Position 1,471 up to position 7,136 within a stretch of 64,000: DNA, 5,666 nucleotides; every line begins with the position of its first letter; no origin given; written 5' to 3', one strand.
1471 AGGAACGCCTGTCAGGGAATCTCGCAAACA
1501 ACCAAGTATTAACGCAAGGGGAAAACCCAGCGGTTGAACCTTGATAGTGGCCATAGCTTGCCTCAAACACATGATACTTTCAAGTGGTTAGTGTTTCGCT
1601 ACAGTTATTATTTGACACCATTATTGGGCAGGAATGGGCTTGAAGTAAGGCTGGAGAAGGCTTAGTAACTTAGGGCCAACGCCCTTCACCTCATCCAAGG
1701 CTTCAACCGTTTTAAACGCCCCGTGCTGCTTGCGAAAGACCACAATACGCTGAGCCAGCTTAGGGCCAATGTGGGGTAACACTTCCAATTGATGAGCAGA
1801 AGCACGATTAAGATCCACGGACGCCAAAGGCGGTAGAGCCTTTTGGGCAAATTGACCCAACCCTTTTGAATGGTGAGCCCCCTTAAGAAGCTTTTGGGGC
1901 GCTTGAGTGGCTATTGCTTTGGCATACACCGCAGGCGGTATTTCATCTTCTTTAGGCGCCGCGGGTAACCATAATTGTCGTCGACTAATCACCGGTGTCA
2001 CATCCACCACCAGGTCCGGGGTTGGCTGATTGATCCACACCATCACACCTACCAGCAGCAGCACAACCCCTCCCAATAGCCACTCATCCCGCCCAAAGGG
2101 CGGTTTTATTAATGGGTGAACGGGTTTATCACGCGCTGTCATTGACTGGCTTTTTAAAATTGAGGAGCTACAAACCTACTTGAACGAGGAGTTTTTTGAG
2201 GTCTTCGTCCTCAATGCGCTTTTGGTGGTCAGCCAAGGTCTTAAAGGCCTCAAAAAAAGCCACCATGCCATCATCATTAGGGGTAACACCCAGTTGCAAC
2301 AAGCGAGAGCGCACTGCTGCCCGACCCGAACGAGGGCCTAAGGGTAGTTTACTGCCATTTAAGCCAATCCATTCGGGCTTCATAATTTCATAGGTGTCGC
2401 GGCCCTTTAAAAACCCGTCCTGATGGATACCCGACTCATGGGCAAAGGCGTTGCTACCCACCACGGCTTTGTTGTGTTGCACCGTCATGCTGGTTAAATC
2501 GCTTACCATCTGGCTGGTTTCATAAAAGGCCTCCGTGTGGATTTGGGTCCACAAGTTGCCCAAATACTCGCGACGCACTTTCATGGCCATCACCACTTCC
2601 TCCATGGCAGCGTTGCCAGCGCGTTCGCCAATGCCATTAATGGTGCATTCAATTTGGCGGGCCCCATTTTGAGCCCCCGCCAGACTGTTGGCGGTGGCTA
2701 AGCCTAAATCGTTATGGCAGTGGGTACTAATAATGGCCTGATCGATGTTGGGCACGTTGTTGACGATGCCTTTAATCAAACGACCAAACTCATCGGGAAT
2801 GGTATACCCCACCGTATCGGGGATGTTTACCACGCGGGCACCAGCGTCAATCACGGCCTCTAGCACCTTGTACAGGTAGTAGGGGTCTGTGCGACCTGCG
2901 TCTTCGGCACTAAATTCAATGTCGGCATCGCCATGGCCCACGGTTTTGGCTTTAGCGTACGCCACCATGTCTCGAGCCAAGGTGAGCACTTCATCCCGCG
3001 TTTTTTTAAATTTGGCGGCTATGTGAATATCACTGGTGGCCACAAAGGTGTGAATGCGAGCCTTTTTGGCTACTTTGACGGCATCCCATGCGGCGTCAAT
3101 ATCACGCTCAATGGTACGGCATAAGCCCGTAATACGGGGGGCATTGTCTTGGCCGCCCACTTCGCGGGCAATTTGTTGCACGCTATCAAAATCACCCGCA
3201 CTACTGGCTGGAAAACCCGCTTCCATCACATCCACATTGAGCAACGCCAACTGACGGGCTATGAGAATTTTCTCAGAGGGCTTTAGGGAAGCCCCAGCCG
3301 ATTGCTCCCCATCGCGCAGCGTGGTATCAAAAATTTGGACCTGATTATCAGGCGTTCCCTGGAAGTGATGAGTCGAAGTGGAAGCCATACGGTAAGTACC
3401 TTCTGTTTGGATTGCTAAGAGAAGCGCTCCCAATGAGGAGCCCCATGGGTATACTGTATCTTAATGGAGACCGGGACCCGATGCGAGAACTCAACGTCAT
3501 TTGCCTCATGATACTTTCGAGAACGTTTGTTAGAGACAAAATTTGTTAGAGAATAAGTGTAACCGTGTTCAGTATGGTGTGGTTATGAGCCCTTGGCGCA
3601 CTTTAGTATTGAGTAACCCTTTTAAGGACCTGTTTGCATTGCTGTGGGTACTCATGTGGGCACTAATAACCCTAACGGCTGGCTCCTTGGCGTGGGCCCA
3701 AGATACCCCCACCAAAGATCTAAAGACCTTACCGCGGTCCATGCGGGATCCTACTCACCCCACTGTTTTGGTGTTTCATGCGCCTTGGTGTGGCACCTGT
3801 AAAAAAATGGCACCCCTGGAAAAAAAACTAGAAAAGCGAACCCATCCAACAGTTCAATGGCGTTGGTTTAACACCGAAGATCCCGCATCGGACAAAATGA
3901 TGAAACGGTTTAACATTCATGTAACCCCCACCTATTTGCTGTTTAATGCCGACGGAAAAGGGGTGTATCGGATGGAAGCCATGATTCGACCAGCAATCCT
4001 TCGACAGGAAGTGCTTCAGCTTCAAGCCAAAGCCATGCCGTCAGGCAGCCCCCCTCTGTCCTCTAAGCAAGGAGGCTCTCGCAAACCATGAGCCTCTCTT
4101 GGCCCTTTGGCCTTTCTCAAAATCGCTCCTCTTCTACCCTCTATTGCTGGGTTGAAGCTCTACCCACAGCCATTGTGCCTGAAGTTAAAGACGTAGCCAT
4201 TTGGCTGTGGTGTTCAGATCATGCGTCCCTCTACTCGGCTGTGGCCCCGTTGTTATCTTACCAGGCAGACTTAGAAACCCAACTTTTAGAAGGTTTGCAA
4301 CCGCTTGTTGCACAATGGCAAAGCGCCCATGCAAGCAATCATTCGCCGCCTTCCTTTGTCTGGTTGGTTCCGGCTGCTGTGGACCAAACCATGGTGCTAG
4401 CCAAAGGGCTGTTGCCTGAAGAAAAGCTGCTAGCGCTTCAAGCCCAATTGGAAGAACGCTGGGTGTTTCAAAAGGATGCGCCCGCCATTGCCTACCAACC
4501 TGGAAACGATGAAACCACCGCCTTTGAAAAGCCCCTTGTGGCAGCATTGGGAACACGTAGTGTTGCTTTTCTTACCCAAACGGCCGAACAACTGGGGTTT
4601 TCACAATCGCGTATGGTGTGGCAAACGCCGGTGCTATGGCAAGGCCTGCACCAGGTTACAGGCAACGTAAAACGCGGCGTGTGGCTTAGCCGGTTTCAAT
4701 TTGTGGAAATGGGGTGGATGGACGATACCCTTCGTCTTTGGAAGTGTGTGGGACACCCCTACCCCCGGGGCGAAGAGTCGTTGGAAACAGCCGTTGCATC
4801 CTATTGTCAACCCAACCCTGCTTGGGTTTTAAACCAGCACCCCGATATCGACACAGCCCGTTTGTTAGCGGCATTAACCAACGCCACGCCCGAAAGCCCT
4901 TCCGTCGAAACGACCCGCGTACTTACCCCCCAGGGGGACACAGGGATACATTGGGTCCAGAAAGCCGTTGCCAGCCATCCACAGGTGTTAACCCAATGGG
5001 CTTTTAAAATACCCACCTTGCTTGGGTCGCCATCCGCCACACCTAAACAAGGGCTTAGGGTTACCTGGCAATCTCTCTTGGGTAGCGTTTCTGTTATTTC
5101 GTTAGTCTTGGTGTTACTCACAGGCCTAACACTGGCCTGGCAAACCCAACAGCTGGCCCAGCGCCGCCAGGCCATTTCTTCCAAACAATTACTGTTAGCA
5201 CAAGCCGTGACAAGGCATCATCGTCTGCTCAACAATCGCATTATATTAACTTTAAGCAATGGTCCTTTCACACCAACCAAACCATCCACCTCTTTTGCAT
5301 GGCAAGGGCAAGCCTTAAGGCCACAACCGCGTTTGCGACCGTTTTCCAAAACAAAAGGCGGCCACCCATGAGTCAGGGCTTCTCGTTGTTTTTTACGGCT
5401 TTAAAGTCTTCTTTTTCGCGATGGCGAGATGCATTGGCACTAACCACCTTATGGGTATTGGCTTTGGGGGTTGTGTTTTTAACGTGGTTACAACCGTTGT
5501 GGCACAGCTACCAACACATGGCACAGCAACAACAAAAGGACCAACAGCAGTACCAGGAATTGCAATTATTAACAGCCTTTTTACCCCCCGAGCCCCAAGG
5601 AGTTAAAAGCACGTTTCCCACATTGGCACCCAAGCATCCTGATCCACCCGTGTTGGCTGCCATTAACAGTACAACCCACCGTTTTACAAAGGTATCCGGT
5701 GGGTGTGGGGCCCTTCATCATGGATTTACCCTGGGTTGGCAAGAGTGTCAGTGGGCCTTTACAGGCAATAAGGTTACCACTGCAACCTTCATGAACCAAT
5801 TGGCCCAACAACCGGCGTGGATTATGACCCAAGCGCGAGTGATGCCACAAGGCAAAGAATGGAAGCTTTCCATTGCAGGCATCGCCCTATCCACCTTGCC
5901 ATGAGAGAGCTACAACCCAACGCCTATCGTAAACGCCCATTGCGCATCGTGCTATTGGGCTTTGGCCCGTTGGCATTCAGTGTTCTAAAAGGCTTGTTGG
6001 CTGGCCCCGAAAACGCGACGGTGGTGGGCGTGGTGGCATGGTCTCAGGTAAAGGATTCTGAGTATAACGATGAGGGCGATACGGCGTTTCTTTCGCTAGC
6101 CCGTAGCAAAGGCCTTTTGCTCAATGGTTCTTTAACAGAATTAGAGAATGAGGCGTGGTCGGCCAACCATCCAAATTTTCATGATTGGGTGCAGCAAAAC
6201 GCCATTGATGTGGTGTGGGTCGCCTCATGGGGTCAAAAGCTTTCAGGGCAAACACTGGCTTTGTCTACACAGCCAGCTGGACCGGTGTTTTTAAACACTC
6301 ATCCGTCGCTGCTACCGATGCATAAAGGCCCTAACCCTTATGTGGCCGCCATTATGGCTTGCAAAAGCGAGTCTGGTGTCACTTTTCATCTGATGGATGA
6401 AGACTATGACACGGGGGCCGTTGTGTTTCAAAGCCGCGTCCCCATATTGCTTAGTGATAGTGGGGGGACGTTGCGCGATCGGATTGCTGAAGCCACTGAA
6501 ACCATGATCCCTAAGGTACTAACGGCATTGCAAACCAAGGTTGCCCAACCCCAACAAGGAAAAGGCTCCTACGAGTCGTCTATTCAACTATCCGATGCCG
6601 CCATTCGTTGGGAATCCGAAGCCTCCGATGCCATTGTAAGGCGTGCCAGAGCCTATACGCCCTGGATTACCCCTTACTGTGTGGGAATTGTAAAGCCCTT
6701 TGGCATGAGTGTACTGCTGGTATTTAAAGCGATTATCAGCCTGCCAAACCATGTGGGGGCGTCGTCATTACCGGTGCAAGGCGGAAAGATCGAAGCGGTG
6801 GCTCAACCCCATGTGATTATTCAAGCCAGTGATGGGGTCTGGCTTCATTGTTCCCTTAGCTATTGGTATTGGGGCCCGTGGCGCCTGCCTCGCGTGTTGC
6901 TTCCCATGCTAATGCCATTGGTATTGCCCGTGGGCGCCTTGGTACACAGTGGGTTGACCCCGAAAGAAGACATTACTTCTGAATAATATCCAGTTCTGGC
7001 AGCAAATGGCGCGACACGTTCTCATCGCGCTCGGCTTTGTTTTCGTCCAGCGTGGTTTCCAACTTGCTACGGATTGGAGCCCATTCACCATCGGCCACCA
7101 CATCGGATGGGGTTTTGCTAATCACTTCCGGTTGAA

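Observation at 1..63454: Recurrent N-terminal 'x-F-G' motif in unrelated hypothetical proteins: possible export or targeting signal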

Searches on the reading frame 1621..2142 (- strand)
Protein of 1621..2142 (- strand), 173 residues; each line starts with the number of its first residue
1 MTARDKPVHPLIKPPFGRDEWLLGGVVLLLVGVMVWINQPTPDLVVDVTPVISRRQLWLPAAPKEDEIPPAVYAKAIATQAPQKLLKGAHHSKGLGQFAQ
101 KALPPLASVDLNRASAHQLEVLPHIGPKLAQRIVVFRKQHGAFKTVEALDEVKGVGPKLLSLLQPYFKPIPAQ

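Call 18: search_protein_families(library=pfam, proteins=[window:1621-2142:-], max_evalue=0.001)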
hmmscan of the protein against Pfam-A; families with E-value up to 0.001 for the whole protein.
window:1621-2142:- (173 aa): 6 families
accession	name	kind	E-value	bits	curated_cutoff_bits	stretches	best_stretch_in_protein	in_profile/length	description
PF12836.13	HHH_3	-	1.7e-19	70.1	27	1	108-167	5-64/65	Helix-hairpin-helix motif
PF14716.13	HHH_8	-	5.9e-06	27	30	0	101-136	32-67/73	Helix-hairpin-helix domain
PF00633.29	HHH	-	3e-05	24.1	24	0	141-158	5-22/30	Helix-hairpin-helix motif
PF14520.12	HHH_5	-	7.5e-05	23.6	27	0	110-136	28-54/57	Helix-hairpin-helix domain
PF12826.13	HHH_2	-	0.00043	20.8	27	0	110-139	28-57/64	Helix-hairpin-helix motif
PF21176.3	RecR_HhH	-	0.00086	19.5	27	0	118-134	7-23/45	RecR, helix-hairpin-helix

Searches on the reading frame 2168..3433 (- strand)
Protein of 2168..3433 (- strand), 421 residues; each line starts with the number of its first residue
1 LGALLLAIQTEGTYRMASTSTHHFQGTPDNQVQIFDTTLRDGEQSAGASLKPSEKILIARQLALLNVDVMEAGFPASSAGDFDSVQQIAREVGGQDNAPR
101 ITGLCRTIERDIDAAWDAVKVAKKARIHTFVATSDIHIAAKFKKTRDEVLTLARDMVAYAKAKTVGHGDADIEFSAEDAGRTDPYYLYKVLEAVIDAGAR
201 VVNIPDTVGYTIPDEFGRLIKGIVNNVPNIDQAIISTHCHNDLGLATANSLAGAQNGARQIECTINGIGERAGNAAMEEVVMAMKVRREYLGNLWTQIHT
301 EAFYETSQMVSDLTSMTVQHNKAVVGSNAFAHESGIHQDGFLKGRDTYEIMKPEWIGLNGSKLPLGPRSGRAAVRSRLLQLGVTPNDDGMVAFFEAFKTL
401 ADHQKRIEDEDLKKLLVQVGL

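Call 18: search_protein_families(library=pfam, proteins=[window:2168-3433:-], max_evalue=0.001)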
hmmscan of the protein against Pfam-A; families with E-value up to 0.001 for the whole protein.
window:2168-3433:- (421 aa): 2 families
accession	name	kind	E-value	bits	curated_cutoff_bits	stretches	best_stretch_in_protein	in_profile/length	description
PF00682.25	HMGL-like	-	3.3e-91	305.7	29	1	31-310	1-260/260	HMGL-like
PF22617.1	HCS_D2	-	2.2e-23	82.9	27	1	324-405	1-82/82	Homocitrate synthase post-HMGL domain-like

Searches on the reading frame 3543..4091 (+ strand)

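Call 18: search_protein_families(library=pfam, proteins=[window:3543-4091:+], max_evalue=0.001)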
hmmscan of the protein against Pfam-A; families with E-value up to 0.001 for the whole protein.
window:3543-4091:+ (182 aa): 4 families
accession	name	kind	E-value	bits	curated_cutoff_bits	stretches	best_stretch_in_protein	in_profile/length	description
PF00085.26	Thioredoxin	-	1.7e-10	41.3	23.5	1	68-141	15-85/103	Thioredoxin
PF13098.12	Thioredoxin_2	-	2.1e-08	34.9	27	1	72-155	6-102/104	Thioredoxin-like domain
PF13905.12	Thioredoxin_8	-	3.4e-05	24.6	27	0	73-100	3-30/94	Thioredoxin-like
PF14595.12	Thioredoxin_9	-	0.00097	19.5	25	0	70-141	40-111/129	Thioredoxin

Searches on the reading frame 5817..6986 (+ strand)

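Call 18: search_protein_families(library=pfam, proteins=[window:5817-6986:+], max_evalue=0.001)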
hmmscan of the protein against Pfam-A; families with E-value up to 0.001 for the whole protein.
window:5817-6986:+ (389 aa): 1 family
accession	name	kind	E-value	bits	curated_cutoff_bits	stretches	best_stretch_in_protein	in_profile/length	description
PF00551.24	Formyl_trans_N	-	1.1e-25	90.8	26.1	1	44-235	3-181/181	Formyl transferase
